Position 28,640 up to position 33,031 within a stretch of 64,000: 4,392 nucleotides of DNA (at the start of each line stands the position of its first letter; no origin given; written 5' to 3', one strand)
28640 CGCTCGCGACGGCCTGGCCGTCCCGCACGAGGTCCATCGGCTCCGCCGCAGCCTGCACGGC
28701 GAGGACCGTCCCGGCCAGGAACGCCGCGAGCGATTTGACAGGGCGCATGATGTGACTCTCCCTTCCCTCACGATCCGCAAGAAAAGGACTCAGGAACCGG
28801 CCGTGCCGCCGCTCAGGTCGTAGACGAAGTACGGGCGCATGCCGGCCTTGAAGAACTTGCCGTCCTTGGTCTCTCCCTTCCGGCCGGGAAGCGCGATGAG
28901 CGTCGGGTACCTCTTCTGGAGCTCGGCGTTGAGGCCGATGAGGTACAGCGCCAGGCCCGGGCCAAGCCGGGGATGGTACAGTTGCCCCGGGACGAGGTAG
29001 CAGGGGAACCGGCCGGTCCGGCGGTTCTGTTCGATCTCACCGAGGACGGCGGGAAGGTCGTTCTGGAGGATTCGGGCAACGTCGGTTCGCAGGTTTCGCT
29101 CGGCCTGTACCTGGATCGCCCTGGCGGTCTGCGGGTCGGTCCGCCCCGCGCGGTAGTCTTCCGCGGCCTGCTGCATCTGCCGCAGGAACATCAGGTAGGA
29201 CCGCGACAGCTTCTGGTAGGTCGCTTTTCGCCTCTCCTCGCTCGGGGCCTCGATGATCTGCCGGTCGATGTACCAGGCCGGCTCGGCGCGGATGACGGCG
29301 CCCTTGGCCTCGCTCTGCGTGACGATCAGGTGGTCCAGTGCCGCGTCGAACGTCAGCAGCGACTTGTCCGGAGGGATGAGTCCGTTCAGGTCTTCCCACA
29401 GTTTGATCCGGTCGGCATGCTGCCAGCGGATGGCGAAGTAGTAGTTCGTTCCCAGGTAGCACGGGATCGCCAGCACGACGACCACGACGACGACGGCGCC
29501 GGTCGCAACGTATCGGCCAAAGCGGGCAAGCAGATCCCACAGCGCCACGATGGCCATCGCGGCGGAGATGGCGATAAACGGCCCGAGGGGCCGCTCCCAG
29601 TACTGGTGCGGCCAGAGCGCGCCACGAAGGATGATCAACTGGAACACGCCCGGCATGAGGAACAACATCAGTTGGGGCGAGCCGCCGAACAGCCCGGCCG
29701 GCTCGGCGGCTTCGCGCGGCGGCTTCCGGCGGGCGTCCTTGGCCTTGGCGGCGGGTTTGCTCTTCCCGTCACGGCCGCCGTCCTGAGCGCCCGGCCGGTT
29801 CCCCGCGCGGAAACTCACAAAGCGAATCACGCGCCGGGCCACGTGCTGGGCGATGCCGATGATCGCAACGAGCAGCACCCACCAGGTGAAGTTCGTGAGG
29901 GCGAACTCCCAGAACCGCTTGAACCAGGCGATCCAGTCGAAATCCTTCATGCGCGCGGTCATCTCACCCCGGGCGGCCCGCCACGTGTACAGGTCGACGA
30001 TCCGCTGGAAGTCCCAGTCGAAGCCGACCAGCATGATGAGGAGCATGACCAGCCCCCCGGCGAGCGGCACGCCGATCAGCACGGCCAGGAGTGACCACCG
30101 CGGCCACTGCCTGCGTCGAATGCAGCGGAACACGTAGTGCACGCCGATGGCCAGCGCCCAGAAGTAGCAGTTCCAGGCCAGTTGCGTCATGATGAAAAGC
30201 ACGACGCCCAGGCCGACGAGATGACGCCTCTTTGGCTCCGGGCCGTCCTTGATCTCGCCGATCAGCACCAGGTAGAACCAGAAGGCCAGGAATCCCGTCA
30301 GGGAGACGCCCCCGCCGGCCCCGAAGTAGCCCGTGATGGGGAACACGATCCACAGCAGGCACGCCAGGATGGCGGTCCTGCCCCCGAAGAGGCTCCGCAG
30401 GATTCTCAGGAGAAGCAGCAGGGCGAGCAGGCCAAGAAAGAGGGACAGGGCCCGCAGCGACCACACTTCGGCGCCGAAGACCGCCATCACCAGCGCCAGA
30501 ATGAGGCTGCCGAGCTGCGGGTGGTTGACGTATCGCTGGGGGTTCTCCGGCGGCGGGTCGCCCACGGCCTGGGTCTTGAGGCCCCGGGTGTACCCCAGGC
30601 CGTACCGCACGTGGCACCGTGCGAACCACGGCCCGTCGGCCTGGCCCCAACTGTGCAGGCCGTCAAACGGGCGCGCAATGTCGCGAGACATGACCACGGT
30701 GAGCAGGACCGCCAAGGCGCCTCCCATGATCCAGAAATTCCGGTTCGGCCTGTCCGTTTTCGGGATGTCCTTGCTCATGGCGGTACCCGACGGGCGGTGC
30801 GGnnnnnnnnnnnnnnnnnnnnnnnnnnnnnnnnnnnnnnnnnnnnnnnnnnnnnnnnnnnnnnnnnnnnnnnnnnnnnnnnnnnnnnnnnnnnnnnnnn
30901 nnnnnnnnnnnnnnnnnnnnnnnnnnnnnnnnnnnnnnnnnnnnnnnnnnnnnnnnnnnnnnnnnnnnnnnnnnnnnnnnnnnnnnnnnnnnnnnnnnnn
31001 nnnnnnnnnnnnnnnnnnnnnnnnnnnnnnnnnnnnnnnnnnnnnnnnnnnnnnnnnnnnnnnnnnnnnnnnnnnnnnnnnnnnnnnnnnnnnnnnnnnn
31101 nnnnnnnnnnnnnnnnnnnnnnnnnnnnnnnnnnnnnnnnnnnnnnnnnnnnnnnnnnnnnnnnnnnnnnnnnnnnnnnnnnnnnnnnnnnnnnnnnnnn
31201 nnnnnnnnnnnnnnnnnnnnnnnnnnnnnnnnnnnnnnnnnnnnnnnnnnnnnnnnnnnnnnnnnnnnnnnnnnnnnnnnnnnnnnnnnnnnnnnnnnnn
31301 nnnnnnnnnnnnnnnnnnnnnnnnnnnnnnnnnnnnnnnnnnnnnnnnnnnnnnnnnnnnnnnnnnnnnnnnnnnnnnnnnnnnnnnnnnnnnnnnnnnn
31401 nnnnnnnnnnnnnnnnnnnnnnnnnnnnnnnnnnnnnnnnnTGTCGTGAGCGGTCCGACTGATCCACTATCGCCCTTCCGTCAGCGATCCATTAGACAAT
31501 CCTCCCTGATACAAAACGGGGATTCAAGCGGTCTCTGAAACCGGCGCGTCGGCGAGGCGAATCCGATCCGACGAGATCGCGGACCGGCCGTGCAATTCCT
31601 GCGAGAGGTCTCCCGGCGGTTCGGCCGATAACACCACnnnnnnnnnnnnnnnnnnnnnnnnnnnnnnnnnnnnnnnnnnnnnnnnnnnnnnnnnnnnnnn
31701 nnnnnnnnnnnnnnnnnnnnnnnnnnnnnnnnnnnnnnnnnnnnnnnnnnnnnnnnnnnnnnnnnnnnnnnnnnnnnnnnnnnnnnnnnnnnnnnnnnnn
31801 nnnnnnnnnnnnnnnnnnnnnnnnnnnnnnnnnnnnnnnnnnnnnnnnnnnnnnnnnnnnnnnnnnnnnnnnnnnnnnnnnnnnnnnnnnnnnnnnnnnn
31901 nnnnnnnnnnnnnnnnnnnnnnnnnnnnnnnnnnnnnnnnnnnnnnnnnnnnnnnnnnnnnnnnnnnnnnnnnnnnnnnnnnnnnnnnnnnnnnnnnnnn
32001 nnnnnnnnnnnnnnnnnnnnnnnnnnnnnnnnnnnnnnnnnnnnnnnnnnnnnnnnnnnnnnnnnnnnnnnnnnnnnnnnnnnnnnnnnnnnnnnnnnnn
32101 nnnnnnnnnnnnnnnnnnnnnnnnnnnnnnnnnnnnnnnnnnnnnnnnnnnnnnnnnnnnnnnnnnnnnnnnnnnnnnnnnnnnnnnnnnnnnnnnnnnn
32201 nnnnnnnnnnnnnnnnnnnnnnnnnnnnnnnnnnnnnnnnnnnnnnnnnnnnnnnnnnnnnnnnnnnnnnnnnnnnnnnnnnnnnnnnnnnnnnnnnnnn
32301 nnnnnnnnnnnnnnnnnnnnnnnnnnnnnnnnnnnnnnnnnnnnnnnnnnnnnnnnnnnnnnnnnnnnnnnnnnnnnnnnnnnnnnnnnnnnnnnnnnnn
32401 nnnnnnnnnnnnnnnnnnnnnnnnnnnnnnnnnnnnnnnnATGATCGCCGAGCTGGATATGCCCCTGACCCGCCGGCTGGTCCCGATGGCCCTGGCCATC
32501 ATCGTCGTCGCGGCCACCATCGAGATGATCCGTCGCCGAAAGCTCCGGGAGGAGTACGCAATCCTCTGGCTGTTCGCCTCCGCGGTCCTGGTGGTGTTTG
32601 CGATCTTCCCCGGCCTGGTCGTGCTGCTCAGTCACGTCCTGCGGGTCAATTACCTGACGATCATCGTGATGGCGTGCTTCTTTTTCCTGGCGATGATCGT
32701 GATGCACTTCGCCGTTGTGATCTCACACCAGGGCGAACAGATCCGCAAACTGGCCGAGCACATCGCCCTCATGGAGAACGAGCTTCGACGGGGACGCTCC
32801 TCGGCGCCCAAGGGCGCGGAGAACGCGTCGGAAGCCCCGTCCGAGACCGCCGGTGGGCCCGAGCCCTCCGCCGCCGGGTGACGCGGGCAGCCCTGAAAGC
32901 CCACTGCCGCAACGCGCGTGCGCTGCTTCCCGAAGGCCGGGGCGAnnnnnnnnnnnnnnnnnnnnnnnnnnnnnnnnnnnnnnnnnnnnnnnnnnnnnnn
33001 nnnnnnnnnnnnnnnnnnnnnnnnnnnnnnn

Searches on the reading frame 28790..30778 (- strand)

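Call 39: search_protein_families(library=pfam, proteins=[window:28790-30778:-], max_evalue=0.000001)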
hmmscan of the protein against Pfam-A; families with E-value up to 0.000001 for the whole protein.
window:28790-30778:- (662 aa): 1 family
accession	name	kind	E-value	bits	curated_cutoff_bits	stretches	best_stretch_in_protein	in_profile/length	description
PF13231.12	PMT_2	-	4.7e-08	33.8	26.1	1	85-173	1-91/160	Dolichyl-phosphate-mannose-protein mannosyltransferase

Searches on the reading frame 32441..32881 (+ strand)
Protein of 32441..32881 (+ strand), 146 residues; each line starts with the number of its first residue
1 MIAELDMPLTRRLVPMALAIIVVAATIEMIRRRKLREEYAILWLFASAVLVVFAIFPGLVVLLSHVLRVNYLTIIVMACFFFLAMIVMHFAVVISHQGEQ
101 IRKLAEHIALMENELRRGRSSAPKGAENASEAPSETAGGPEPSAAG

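Call 39: search_protein_families(library=pfam, proteins=[window:32441-32881:+], max_evalue=0.000001)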
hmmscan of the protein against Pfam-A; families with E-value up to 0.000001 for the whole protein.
window:32441-32881:+ (146 aa): 1 family
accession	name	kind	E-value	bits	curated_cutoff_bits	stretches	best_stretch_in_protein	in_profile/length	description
PF10066.14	DUF2304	-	8.9e-20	71.4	25.5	1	13-114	4-106/106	Uncharacterized conserved protein (DUF2304)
